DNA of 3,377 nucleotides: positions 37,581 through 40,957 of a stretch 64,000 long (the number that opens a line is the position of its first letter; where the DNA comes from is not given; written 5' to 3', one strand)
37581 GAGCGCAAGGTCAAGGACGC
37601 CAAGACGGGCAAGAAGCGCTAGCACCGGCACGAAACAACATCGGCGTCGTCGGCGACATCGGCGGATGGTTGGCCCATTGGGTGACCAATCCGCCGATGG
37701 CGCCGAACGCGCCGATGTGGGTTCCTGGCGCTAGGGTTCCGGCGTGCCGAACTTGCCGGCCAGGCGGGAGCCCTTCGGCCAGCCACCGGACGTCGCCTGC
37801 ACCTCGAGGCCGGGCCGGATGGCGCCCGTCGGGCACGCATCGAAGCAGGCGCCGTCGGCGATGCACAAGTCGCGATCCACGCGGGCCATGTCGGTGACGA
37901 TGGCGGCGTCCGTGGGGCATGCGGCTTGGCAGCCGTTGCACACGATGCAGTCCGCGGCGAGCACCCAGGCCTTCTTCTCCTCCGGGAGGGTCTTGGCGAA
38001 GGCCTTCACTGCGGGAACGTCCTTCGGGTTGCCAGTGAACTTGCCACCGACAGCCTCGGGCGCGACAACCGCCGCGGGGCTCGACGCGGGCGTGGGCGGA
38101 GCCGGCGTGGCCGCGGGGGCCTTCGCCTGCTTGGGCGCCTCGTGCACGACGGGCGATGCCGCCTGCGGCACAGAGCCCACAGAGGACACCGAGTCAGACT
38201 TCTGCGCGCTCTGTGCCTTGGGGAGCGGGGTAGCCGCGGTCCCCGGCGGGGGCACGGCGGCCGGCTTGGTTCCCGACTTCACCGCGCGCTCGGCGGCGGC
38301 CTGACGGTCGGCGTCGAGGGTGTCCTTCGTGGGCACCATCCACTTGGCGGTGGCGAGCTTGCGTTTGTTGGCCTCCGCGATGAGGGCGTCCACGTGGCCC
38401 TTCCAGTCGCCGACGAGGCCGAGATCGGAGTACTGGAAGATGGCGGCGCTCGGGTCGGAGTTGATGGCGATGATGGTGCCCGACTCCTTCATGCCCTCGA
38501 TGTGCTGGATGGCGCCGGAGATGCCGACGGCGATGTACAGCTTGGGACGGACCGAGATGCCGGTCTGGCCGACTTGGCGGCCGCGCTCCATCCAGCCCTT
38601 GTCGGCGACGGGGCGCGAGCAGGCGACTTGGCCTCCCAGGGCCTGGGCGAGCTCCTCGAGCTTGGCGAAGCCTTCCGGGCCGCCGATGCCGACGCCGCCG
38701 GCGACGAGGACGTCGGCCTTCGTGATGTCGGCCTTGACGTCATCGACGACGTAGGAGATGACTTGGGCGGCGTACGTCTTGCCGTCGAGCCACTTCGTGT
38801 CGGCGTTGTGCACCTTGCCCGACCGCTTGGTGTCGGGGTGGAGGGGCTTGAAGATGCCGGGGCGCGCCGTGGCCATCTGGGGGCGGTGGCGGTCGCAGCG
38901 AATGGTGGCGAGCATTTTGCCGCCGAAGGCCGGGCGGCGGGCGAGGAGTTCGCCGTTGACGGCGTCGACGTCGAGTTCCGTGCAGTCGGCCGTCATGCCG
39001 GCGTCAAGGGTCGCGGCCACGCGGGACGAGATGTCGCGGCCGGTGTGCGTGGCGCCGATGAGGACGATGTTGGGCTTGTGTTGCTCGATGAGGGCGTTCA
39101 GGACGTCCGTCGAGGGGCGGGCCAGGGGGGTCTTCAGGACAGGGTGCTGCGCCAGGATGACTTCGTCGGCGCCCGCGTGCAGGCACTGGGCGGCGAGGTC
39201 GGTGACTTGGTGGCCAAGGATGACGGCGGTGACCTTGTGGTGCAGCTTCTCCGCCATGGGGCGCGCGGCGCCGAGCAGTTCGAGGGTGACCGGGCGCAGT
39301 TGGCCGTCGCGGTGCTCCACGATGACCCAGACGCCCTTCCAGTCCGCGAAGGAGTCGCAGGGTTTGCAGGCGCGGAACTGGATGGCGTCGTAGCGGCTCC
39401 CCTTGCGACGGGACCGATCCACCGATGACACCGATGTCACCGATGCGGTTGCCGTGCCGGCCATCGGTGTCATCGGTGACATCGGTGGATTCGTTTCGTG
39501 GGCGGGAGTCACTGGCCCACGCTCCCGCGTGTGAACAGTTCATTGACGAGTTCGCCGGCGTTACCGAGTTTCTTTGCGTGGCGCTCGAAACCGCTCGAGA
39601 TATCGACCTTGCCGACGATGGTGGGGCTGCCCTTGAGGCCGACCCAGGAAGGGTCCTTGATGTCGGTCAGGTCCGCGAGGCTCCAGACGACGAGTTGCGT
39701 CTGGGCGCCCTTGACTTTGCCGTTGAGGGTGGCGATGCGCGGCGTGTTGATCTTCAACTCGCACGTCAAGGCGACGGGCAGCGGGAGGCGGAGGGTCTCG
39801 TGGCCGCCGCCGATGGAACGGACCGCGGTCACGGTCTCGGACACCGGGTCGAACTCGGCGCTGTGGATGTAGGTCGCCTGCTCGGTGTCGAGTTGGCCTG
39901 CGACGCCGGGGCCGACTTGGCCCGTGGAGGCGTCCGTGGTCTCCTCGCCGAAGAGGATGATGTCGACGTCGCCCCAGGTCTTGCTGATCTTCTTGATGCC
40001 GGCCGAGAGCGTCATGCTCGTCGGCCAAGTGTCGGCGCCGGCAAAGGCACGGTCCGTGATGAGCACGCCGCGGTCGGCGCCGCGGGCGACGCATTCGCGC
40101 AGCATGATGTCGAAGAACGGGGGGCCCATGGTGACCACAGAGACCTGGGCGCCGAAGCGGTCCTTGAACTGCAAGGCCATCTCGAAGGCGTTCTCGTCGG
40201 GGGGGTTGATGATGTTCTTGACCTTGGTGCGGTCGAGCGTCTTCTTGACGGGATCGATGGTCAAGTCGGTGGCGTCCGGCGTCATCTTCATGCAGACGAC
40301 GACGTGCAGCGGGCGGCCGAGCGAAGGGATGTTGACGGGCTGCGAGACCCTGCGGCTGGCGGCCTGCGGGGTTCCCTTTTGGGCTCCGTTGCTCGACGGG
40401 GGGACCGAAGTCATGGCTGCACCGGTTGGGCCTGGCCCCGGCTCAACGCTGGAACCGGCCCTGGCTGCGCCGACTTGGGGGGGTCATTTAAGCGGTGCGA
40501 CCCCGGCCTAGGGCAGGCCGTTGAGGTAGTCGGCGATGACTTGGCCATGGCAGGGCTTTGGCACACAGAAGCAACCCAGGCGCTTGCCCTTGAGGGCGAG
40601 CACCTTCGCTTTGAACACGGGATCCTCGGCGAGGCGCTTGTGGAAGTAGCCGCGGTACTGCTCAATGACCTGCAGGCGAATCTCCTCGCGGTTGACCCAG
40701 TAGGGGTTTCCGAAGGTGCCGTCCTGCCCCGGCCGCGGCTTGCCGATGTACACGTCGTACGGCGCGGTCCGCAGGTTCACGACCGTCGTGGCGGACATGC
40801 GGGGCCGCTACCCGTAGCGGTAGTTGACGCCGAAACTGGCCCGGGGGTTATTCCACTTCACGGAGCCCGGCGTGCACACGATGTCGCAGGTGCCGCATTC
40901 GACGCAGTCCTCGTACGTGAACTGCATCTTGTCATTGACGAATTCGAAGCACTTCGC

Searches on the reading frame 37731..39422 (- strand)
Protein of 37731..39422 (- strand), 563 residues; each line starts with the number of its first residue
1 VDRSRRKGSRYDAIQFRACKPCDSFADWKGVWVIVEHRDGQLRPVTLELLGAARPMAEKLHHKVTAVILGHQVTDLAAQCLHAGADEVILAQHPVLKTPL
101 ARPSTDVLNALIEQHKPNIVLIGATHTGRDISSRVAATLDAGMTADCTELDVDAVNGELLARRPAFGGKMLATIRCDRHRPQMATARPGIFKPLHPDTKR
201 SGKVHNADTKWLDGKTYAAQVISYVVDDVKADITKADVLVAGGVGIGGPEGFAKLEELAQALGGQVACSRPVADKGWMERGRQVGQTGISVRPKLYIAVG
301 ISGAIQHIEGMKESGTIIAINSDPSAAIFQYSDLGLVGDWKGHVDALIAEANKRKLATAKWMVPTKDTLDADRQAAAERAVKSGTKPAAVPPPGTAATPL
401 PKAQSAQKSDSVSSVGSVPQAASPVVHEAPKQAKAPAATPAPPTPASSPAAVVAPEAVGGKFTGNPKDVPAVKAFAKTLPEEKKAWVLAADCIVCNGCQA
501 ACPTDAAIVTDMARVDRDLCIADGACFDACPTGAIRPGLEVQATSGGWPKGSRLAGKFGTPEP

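Call 37: find_homologous_proteins(query=window:37734-39338:-, max_evalue=1e-40)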
Query seq(535 aa) (535 aa): 7924 proteins with E <= 1e-40 among 8000 candidates; the best 120 are listed.
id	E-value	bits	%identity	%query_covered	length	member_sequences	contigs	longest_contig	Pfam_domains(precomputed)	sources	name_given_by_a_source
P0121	0.0e+0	1192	100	100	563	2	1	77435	PF14697.12,PF01012.28,PF00766.26,PF12837.13,PF00037.33,PF13237.12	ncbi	ncbi:MAG: FAD-binding protein [Candidatus Thermoplasmatota archaeon]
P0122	3.1e-287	972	83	100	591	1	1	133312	PF14697.12,PF01012.28,PF00766.26,PF12837.13,PF00037.33,PF13237.12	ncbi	-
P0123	7.8e-272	921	80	100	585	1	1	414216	PF14697.12,PF01012.28,PF00766.26,PF12837.13,PF00037.33,PF12838.13,PF13237.12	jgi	jgi:electron transfer flavoprotein alpha subunit/ferredoxin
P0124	6.9e-268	908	73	100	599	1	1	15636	PF14697.12,PF01012.28,PF00766.26,PF12837.13,PF00037.33,PF13237.12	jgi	jgi:electron transfer flavoprotein alpha subunit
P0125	5.2e-264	895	75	100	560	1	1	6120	PF14697.12,PF01012.28,PF00766.26,PF12837.13,PF00037.33,PF12838.13,PF13237.12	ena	-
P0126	1.5e-263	894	77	100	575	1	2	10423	PF14697.12,PF01012.28,PF00766.26,PF12837.13,PF00037.33,PF13237.12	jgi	jgi:electron transfer flavoprotein alpha subunit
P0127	5.0e-263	892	75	100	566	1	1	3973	PF14697.12,PF01012.28,PF00766.26,PF12837.13,PF00037.33,PF13237.12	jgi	jgi:electron transfer flavoprotein alpha subunit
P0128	5.3e-263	892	75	100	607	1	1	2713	PF14697.12,PF01012.28,PF00766.26,PF12837.13,PF00037.33,PF13237.12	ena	-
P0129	1.4e-262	890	76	100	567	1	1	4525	PF14697.12,PF01012.28,PF00766.26,PF12837.13,PF00037.33,PF13237.12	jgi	jgi:electron transfer flavoprotein alpha subunit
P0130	2.2e-262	890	78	100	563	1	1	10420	PF14697.12,PF01012.28,PF00766.26,PF12837.13,PF00037.33,PF13237.12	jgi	jgi:electron transfer flavoprotein alpha subunit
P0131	8.5e-262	888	76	100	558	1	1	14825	PF14697.12,PF01012.28,PF00766.26,PF12837.13,PF00037.33,PF13237.12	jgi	jgi:electron transfer flavoprotein alpha subunit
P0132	2.5e-261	886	74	100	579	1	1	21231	PF14697.12,PF01012.28,PF00766.26,PF12837.13,PF00037.33,PF13237.12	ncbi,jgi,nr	ncbi:MAG: electron transfer flavoprotein alpha subunit [Thermoplasmata archaeon]|jgi:electron transf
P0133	2.8e-260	883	75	100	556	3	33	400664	PF14697.12,PF01012.28,PF00766.26,PF12837.13,PF00037.33,PF13237.12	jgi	jgi:electron transfer flavoprotein alpha subunit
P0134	2.8e-260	883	75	100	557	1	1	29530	PF14697.12,PF01012.28,PF00766.26,PF12837.13,PF00037.33,PF13237.12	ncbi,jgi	ncbi:MAG: FAD-binding protein [Candidatus Thermoplasmatota archaeon]|jgi:electron transfer flavoprot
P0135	3.2e-260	883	74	100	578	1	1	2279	PF14697.12,PF01012.28,PF00766.26,PF12837.13,PF00037.33,PF13237.12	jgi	jgi:electron transfer flavoprotein alpha subunit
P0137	3.2e-259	879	75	100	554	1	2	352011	PF14697.12,PF01012.28,PF00766.26,PF12837.13,PF00037.33,PF12838.13,PF13237.12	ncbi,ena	ncbi:MAG: FAD-binding protein [Candidatus Thermoplasmatota archaeon]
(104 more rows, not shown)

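Call 41: find_encoding_contigs(protein=P0134, flank=10000, max_places=1)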
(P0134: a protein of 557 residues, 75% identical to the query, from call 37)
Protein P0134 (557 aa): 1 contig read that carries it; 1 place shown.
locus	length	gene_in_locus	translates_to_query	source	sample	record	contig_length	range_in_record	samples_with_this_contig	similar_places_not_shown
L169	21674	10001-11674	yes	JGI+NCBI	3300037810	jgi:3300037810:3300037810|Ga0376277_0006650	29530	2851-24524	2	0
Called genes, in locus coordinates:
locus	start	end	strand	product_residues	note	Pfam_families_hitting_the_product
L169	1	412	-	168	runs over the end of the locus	PF15956:DUF4760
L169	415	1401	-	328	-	PF16881:LIAS_N, PF04055:Radical_SAM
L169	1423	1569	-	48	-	-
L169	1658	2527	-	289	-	PF00753:Lactamase_B (weak), PF13483:Lactamase_B_3, PF12706:Lactamase_B_2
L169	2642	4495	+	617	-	PF04068:Fer4_RLI, PF12838:Fer4_7 (faint), PF14697:Fer4_21 (weak), PF00037:Fer4, PF12837:Fer4_6 (weak), PF02463:SMC_N (faint), PF00005:ABC_tran, PF00005:ABC_tran, +4 more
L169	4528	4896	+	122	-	-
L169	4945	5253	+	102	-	-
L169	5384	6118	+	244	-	PF00254:FKBP_C, PF22199:FKBP26_IF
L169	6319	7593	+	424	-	PF00890:FAD_binding_2 (weak), PF01266:DAO, PF01494:FAD_binding_3, PF07992:Pyr_redox_2 (weak), PF12831:FAD_oxidored (weak), PF13450:NAD_binding_8 (weak), PF01266:DAO, PF21162:ETFQO_UQ-bd (weak), +1 more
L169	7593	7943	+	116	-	-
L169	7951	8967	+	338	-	PF04607:RelA_SpoT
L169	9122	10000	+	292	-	PF01012:ETF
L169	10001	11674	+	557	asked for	PF01012:ETF, PF00766:ETF_alpha, PF12837:Fer4_6 (faint), PF13237:Fer4_10 (faint), PF14697:Fer4_21 (faint), PF00037:Fer4 (weak)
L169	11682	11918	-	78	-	-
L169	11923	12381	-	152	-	PF00856:SET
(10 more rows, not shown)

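Call 42: find_encoding_contigs(protein=P0137, flank=10000, max_places=1)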
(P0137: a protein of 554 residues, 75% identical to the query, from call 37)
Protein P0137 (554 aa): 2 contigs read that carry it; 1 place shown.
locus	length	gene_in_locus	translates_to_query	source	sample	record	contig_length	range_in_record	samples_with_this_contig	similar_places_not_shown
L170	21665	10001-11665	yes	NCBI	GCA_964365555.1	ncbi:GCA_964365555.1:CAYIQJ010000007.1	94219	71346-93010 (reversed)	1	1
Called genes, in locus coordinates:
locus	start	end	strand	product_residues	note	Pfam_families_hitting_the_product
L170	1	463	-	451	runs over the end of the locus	PF10633:NPCBM_assoc (weak)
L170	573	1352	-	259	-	PF00571:CBS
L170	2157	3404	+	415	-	PF00817:IMS, PF11799:IMS_C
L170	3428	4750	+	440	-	PF00464:SHMT, PF00155:Aminotran_1_2 (weak)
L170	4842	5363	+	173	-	PF00004:AAA (faint), PF13238:AAA_18, PF13521:AAA_28 (weak)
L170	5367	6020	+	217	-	PF01066:CDP-OH_P_transf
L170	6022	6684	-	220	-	PF01596:Methyltransf_3, PF01135:PCMT, PF13578:Methyltransf_24, PF13649:Methyltransf_25 (weak)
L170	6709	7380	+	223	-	PF00753:Lactamase_B, PF19583:ODP, PF12706:Lactamase_B_2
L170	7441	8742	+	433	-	PF00890:FAD_binding_2, PF01134:GIDA (weak), PF01266:DAO, PF01494:FAD_binding_3, PF07992:Pyr_redox_2, PF12831:FAD_oxidored, PF13450:NAD_binding_8 (weak), PF01266:DAO, +5 more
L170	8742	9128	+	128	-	-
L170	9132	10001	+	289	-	PF01012:ETF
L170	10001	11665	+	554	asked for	PF01012:ETF, PF00766:ETF_alpha, PF12838:Fer4_7 (faint), PF12837:Fer4_6 (faint), PF13237:Fer4_10 (faint), PF14697:Fer4_21 (weak), PF00037:Fer4 (weak)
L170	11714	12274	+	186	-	PF03703:bPH_2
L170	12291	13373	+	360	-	PF00899:ThiF, PF00581:Rhodanese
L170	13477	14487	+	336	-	PF02374:ArsA_ATPase (weak), PF09140:MipZ (weak), PF10609:ParA, PF13614:AAA_31, PF01656:CbiA, PF10609:ParA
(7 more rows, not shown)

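Call 43: find_encoding_contigs(protein=P0128, flank=10000, max_places=1)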
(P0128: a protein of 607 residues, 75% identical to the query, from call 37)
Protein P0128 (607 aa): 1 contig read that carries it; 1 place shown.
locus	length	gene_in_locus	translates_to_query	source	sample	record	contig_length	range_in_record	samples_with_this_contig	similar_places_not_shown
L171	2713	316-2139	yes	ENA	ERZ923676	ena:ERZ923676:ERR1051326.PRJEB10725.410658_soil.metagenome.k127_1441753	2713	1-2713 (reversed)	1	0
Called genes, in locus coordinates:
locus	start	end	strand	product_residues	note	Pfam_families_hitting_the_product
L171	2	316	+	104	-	?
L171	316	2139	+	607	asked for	PF01012:ETF, PF00766:ETF_alpha, PF13237:Fer4_10 (faint), PF14697:Fer4_21 (faint), PF00037:Fer4 (weak), PF12837:Fer4_6 (weak)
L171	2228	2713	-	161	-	?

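Call 67: search_protein_families(library=pfam, proteins=[window:37731-39422:-], max_evalue=0.00001)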
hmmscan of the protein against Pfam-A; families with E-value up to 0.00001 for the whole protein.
window:37731-39422:- (563 aa): 5 families
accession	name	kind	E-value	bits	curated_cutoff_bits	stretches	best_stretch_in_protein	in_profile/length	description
PF01012.27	ETF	-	1.3e-50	172.2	26.7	1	31-207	1-176/181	Electron transfer flavoprotein domain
PF00766.25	ETF_alpha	-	6.6e-34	116.2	27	1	232-312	1-81/81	Electron transfer flavoprotein FAD-binding domain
PF00037.32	Fer4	-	6.4e-10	38.9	21.1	1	514-536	2-24/24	4Fe-4S binding domain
PF12837.12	Fer4_6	-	6.1e-07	29.5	25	0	513-535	2-24/24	4Fe-4S binding domain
PF13237.11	Fer4_10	-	4.4e-06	27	25.5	0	489-531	6-53/53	4Fe-4S dicluster domain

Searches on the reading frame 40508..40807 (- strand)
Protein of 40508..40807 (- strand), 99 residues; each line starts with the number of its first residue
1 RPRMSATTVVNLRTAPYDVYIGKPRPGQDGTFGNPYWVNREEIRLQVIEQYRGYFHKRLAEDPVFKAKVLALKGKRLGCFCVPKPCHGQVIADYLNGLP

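Call 64: search_protein_families(library=pfam, proteins=[window:40508-40807:-], max_evalue=0.00001)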
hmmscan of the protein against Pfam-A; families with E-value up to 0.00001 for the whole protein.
window:40508-40807:- (99 aa): 1 family
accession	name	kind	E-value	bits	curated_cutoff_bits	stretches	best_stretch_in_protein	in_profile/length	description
PF14216.11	DUF4326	-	1.6e-20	73.9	25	1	10-92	4-81/82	Domain of unknown function (DUF4326)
